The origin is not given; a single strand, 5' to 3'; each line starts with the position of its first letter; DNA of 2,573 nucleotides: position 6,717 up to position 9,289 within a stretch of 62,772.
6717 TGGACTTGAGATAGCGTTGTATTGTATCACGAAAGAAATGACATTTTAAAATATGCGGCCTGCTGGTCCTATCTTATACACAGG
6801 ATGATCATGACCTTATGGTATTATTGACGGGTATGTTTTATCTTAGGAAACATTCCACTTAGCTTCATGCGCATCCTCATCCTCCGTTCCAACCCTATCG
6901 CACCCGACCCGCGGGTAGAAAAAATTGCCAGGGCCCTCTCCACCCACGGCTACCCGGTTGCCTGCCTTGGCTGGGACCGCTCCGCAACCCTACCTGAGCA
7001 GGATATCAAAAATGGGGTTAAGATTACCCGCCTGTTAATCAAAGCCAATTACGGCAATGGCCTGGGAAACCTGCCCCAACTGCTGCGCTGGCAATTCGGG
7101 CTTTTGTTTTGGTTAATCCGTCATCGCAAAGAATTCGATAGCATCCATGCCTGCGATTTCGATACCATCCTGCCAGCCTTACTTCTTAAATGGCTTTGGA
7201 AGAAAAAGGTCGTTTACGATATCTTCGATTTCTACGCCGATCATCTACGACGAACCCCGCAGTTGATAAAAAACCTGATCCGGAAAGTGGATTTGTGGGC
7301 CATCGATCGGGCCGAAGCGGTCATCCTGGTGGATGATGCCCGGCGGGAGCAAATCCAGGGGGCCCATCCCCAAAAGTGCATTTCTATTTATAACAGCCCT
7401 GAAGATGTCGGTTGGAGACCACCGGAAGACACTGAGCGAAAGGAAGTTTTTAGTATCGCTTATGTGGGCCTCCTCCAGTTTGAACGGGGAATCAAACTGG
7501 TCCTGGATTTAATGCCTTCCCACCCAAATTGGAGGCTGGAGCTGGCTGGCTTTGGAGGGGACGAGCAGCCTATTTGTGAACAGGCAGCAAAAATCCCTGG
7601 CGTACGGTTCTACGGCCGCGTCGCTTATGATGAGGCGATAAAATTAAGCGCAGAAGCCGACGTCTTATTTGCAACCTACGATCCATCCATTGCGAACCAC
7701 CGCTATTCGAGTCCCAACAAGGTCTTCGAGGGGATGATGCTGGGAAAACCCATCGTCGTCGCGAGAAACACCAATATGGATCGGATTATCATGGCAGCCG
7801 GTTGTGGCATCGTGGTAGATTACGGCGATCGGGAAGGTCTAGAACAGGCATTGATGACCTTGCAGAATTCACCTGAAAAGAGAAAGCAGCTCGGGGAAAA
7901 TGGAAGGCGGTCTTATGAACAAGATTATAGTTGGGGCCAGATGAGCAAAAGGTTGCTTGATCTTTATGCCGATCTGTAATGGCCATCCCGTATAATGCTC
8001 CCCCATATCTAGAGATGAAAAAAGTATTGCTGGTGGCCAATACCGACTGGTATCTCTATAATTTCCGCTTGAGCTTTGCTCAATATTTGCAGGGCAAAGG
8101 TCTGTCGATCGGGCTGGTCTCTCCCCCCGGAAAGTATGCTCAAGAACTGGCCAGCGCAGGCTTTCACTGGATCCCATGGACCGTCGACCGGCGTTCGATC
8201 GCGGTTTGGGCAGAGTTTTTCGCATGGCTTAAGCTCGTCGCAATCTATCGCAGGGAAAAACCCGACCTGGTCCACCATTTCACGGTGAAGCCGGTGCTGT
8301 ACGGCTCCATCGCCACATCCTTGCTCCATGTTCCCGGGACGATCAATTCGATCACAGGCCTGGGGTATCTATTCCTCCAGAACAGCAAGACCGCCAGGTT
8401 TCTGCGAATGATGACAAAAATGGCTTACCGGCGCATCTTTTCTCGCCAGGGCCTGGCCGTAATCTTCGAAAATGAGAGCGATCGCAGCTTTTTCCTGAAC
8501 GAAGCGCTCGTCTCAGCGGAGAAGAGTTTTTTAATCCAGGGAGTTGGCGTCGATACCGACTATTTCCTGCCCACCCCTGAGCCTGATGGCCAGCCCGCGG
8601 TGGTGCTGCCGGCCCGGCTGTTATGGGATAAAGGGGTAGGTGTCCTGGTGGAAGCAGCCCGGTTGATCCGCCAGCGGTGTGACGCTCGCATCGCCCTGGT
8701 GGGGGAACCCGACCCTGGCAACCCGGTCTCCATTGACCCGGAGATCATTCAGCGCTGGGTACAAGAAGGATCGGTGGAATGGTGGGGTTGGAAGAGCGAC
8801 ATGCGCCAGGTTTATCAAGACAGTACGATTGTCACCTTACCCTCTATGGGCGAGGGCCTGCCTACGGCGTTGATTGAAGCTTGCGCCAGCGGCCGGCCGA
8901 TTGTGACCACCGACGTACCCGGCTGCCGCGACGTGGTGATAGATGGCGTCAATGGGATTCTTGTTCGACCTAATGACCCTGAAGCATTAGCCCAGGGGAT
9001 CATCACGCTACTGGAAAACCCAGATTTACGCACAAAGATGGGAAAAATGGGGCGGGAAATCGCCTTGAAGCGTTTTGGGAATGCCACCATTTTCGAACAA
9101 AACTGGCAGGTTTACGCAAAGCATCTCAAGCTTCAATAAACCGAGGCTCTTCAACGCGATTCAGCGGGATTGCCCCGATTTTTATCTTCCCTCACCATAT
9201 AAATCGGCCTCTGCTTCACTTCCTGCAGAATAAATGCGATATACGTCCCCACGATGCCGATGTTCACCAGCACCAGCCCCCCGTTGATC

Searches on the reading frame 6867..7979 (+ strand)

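Call 71: search_protein_families(library=pfam, proteins=[window:6867-7979:+], max_evalue=0.00001)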
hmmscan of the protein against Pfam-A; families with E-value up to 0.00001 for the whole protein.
window:6867-7979:+ (370 aa): 5 families
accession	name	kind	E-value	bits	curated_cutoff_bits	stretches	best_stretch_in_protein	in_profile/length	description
PF00534.26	Glycos_transf_1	-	8.9e-16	58.3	26.4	1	191-348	12-171/172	Glycosyl transferases group 1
PF13692.12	Glyco_trans_1_4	-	6e-12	46.5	27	1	197-332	4-139/142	Glycosyl transferases group 1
PF13524.12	Glyco_trans_1_2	-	4.6e-10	40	25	1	219-365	12-144/144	Glycosyl transferase-like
PF13579.12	Glyco_trans_4_4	-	2.7e-08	34.8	29.7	1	15-164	5-143/158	Glycosyl transferase 4-like domain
PF13439.12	Glyco_transf_4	-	4.9e-07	30.4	28.5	1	17-176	8-164/170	Glycosyltransferase Family 4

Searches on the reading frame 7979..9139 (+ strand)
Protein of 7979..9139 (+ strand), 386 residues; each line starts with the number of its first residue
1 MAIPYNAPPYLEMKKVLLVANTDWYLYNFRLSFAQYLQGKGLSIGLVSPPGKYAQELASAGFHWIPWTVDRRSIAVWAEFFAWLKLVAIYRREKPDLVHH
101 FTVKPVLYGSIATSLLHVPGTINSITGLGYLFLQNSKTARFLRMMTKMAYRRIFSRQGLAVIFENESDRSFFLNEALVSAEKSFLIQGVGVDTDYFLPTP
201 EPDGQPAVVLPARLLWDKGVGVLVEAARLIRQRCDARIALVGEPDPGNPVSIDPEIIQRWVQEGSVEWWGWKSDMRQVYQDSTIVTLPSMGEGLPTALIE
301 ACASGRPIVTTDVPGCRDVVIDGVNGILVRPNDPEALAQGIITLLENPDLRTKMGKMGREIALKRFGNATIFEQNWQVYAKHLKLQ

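Call 71: search_protein_families(library=pfam, proteins=[window:7979-9139:+], max_evalue=0.00001)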
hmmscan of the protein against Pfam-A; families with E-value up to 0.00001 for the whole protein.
window:7979-9139:+ (386 aa): 4 families
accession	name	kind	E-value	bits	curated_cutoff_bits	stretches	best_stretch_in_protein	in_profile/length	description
PF13692.12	Glyco_trans_1_4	-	1.1e-32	113.7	27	1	206-347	2-142/142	Glycosyl transferases group 1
PF00534.26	Glycos_transf_1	-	4.8e-31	108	26.4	1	199-360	9-171/172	Glycosyl transferases group 1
PF13477.12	Glyco_trans_4_2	-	9.5e-19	68.4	23.4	1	15-153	1-132/139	Glycosyl transferase 4-like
PF13524.12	Glyco_trans_1_2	-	8.1e-09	36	25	1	232-370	11-137/144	Glycosyl transferase-like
